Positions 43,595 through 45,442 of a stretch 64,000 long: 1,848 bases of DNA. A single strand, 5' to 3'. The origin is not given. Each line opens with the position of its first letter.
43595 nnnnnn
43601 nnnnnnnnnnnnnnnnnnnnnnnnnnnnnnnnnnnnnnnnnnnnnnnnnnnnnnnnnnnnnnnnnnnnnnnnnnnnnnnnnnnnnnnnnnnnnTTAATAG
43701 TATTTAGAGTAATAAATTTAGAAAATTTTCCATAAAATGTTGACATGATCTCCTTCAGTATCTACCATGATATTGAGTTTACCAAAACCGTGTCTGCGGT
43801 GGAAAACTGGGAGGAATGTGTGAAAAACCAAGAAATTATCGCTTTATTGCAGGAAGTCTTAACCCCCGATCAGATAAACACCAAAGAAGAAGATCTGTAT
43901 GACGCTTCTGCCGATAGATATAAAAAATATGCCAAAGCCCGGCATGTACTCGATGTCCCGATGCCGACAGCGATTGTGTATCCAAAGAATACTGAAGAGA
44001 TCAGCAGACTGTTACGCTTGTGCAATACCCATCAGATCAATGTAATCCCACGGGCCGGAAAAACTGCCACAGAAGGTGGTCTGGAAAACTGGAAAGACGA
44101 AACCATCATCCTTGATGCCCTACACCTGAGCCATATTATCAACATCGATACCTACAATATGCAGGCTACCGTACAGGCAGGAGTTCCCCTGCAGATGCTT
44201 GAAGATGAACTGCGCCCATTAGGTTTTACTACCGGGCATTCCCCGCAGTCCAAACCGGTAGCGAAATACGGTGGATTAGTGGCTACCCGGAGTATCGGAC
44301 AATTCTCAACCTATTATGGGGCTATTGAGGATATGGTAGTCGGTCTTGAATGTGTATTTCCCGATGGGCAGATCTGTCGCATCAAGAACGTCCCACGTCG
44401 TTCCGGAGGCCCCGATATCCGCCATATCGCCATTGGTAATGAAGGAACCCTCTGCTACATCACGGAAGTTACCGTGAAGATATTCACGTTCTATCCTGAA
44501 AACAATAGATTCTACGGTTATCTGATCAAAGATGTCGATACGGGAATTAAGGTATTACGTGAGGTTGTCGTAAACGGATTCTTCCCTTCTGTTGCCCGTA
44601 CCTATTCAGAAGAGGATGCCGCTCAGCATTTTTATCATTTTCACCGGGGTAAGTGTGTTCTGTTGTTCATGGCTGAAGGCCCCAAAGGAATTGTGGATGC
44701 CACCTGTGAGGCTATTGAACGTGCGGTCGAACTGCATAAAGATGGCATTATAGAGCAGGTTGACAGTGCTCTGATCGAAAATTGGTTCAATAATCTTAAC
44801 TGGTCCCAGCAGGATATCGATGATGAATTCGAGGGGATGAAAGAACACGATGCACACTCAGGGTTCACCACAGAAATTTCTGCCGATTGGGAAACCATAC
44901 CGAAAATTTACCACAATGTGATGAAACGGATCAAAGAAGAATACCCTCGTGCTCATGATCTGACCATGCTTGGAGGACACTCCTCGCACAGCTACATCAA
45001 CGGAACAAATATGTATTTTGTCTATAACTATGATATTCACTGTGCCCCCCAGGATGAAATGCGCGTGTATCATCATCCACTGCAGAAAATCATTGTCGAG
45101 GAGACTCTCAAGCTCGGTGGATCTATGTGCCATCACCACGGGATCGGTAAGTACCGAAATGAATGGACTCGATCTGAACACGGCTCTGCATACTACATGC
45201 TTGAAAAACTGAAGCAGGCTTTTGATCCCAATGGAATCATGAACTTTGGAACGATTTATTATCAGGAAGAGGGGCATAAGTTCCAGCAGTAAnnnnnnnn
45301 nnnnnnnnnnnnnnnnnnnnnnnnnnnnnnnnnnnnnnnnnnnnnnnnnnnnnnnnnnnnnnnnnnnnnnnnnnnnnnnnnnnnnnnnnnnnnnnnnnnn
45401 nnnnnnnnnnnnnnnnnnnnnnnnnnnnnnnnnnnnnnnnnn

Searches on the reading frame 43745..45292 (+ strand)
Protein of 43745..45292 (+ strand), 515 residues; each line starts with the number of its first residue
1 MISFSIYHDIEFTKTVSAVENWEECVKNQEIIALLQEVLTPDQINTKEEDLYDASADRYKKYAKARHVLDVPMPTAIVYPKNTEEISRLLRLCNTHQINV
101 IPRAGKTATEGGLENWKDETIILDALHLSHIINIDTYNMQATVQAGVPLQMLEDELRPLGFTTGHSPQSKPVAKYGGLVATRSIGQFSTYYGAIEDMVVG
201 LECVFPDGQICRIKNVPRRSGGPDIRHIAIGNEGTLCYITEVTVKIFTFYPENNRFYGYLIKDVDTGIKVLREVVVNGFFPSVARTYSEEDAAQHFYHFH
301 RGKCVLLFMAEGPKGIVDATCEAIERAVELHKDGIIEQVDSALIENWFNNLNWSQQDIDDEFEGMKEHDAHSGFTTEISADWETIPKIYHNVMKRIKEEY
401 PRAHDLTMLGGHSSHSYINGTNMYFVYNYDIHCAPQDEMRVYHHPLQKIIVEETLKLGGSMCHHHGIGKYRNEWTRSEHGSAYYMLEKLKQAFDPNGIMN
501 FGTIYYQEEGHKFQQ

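Call 4: search_protein_families(library=pfam, proteins=[window:43745-45292:+], max_evalue=0.01)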
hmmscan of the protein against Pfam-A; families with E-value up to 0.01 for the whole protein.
window:43745-45292:+ (515 aa): 2 families
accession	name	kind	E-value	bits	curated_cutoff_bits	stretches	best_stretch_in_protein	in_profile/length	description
PF01565.28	FAD_binding_4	-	1.6e-33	115.8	26.4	1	74-213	1-138/139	FAD binding domain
PF02913.24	FAD-oxidase_C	-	2.1e-23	83.8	21.2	1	251-502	2-246/248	FAD linked oxidases, C-terminal domain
